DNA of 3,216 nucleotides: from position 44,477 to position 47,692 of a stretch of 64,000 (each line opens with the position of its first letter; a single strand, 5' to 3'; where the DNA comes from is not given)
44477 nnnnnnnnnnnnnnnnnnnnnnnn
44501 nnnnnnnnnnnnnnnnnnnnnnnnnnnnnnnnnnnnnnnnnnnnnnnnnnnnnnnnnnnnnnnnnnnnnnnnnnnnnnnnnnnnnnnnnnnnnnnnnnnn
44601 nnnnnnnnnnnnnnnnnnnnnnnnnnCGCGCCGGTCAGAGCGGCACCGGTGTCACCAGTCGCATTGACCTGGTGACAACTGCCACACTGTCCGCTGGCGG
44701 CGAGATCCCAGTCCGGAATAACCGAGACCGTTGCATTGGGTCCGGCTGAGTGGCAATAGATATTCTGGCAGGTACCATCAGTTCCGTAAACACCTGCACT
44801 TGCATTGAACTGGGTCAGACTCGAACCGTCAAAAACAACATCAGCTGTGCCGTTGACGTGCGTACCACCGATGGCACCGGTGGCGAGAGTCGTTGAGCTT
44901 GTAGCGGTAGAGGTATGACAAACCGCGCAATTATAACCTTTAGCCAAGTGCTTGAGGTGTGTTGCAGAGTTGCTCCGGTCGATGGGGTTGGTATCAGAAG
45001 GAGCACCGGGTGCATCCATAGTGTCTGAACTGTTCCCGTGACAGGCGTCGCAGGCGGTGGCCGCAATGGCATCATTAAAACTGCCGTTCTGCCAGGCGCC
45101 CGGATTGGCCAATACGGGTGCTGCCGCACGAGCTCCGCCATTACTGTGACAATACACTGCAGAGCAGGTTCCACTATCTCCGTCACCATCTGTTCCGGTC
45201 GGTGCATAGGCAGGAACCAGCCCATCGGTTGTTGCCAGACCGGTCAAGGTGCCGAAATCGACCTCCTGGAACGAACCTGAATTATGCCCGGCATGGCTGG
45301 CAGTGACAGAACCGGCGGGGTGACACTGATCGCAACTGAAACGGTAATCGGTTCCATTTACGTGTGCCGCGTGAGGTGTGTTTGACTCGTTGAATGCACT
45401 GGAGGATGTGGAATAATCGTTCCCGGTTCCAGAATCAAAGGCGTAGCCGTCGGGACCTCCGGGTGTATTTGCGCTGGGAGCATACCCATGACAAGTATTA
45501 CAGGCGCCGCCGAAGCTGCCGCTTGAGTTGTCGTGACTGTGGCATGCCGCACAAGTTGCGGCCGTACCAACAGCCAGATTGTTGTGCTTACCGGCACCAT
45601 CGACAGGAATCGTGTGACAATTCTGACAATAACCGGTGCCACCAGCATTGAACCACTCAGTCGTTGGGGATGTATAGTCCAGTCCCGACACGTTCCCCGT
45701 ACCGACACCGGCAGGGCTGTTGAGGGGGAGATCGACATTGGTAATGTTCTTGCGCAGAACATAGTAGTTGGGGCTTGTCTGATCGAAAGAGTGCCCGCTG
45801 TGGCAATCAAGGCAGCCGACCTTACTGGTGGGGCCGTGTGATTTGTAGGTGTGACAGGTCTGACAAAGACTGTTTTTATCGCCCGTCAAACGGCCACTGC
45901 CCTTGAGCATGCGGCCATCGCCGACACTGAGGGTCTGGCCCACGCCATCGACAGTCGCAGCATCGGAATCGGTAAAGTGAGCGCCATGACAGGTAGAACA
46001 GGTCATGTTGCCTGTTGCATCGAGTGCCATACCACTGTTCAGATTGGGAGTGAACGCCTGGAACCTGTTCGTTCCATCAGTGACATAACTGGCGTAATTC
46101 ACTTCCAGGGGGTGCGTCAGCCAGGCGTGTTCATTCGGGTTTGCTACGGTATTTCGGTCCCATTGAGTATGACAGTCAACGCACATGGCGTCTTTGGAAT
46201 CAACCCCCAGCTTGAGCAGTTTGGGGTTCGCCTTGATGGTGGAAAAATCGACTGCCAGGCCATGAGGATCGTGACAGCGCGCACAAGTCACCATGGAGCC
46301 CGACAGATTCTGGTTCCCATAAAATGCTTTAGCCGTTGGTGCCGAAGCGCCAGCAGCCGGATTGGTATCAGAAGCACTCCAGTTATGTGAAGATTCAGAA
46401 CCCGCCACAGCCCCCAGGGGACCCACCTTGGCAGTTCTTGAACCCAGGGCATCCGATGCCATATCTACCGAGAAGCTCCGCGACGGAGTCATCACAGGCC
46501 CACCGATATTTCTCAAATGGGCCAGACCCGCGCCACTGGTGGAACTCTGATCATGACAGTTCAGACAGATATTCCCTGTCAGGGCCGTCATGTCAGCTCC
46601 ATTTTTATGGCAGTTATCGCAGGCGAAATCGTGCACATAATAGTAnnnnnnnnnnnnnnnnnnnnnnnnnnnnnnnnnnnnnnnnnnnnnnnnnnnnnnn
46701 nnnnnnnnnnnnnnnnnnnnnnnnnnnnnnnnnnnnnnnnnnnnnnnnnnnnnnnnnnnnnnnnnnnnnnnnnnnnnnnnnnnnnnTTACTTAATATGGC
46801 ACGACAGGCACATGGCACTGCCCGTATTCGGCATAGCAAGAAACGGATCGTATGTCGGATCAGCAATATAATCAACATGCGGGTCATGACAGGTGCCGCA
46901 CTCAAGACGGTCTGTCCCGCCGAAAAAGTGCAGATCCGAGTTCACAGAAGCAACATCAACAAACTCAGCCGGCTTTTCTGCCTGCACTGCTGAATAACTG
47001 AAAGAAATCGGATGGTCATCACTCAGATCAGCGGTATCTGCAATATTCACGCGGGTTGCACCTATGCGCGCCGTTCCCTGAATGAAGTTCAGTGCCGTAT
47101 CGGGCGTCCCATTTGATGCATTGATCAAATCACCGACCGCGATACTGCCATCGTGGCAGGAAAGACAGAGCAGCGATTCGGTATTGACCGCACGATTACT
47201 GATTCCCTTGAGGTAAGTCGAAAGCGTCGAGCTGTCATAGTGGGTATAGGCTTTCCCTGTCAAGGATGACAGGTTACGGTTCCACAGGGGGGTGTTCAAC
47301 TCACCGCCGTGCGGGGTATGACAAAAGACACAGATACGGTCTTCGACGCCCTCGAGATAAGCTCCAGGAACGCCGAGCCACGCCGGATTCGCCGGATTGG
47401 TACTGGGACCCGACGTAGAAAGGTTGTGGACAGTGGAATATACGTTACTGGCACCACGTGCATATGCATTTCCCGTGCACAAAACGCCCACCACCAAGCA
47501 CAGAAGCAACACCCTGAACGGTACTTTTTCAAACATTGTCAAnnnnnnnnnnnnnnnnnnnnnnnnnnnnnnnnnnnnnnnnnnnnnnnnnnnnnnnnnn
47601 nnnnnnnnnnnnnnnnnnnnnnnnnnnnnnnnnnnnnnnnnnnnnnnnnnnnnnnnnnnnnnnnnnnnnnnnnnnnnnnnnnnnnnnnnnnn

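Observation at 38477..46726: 2749-aa cytochrome with ~57 CxxCH plus ~14 CX3CH/CX4CH motifs and large internal tandem duplications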

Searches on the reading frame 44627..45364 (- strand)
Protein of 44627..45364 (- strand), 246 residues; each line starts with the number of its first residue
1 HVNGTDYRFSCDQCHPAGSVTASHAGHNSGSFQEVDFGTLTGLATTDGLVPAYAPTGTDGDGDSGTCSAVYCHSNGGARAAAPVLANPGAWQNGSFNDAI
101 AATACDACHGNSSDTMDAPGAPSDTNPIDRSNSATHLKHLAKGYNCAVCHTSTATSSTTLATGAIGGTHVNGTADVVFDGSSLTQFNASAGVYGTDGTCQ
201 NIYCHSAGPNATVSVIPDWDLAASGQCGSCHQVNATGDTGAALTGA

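Call 74: search_protein_families(library=pfam, proteins=[window:44627-45364:-], max_evalue=0.01)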
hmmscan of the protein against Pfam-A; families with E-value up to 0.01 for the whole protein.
window:44627-45364:- (246 aa): 3 families
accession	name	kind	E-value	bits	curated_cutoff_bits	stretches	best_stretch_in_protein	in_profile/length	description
PF09698.15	GSu_C4xC__C2xCH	-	2.4e-14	54.2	21.7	2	66-109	1-36/36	Geobacter CxxxxCH...CXXCH motif (GSu_C4xC__C2xCH)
PF14522.11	Cytochrome_C7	-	1.9e-07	31.2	24.8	1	135-232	4-67/67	Cytochrome c7 and related cytochrome c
PF22113.1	Mtrc-MtrF_II-IV_dom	-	0.0016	18.5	30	1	10-156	30-169/176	Outer membrane cytochrome MtrC/MtrF-like, domains II/IV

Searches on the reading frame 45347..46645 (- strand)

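Call 74: search_protein_families(library=pfam, proteins=[window:45347-46645:-], max_evalue=0.01)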
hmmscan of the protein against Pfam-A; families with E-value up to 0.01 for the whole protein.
window:45347-46645:- (433 aa): 3 families
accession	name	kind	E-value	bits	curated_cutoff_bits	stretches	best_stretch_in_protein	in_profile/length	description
PF14522.11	Cytochrome_C7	-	1.9e-13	50.5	24.8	2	212-283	12-67/67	Cytochrome c7 and related cytochrome c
PF09699.15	Paired_CXXCH_1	-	4.8e-12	45.8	20.6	1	121-160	9-37/41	Doubled CXXCH motif (Paired_CXXCH_1)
PF14537.11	Cytochrom_c3_2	-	7.9e-06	26.7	25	0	5-36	5-38/79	Cytochrome c3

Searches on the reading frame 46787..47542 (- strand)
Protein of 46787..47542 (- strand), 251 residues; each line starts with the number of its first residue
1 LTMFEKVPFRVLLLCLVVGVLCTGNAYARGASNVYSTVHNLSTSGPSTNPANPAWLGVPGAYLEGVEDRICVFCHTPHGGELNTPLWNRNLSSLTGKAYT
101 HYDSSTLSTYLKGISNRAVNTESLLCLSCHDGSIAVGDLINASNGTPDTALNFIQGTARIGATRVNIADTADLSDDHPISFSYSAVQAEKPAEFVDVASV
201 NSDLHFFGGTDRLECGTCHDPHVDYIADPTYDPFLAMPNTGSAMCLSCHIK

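Call 8: search_protein_families(library=ncbifam, proteins=[window:46787-47542:-], max_evalue=0.01)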
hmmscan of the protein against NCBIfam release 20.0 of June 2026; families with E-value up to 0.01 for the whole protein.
window:46787-47542:- (251 aa): 3 families
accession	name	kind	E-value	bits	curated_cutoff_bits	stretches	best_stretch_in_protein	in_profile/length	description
TIGR01905.1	paired_CXXCH_1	subfamily_domain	1.7e-06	27.9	25.2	0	66-83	4-21/41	doubled CXXCH domain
TIGR03508.1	decahem_SO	subfamily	4.6e-05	23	192.2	0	71-131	192-249/258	DmsE family decaheme c-type cytochrome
NF041028.1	decahem_GSU2203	exception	0.0051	16.1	325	0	211-250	173-208/317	GSU2203 family decaheme c-type cytochrome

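Call 9: search_protein_families(library=pfam, proteins=[window:46787-47542:-], max_evalue=0.01)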
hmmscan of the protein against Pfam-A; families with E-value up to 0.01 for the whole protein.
window:46787-47542:- (251 aa): 3 families
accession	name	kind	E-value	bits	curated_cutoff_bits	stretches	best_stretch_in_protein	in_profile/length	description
PF09699.15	Paired_CXXCH_1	-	1.8e-08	34.4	20.6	0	214-249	8-36/41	Doubled CXXCH motif (Paired_CXXCH_1)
PF14522.11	Cytochrome_C7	-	0.00038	20.7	24.8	0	213-249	14-66/67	Cytochrome c7 and related cytochrome c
PF14537.11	Cytochrom_c3_2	-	0.0021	18.9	25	0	211-249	56-78/79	Cytochrome c3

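Call 37: search_solved_structures(query=window:46787-47542:-, max_evalue=10)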
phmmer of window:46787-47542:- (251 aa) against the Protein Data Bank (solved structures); distinct sequences matched with E-value up to 10: 3.
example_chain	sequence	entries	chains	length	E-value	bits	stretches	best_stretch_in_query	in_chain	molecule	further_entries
7tfs_A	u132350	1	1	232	1.1e-21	80.8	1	57-251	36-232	Cytochrome c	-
9yuq_N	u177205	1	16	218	1e-19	74.3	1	67-251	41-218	Putative multiheme cytochrome c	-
28pb_A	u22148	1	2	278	9.9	8.8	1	70-133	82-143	Cytochrome c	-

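Call 54: search_solved_structures(query=window:46787-47542:-, max_evalue=0.001, show_alignments=2)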
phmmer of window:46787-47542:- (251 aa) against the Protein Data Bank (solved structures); distinct sequences matched with E-value up to 0.001: 2.
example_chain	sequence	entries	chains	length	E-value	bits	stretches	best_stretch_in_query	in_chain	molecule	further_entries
7tfs_A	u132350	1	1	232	1.1e-21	80.8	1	57-251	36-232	Cytochrome c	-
9yuq_N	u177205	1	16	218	1e-19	74.3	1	67-251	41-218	Putative multiheme cytochrome c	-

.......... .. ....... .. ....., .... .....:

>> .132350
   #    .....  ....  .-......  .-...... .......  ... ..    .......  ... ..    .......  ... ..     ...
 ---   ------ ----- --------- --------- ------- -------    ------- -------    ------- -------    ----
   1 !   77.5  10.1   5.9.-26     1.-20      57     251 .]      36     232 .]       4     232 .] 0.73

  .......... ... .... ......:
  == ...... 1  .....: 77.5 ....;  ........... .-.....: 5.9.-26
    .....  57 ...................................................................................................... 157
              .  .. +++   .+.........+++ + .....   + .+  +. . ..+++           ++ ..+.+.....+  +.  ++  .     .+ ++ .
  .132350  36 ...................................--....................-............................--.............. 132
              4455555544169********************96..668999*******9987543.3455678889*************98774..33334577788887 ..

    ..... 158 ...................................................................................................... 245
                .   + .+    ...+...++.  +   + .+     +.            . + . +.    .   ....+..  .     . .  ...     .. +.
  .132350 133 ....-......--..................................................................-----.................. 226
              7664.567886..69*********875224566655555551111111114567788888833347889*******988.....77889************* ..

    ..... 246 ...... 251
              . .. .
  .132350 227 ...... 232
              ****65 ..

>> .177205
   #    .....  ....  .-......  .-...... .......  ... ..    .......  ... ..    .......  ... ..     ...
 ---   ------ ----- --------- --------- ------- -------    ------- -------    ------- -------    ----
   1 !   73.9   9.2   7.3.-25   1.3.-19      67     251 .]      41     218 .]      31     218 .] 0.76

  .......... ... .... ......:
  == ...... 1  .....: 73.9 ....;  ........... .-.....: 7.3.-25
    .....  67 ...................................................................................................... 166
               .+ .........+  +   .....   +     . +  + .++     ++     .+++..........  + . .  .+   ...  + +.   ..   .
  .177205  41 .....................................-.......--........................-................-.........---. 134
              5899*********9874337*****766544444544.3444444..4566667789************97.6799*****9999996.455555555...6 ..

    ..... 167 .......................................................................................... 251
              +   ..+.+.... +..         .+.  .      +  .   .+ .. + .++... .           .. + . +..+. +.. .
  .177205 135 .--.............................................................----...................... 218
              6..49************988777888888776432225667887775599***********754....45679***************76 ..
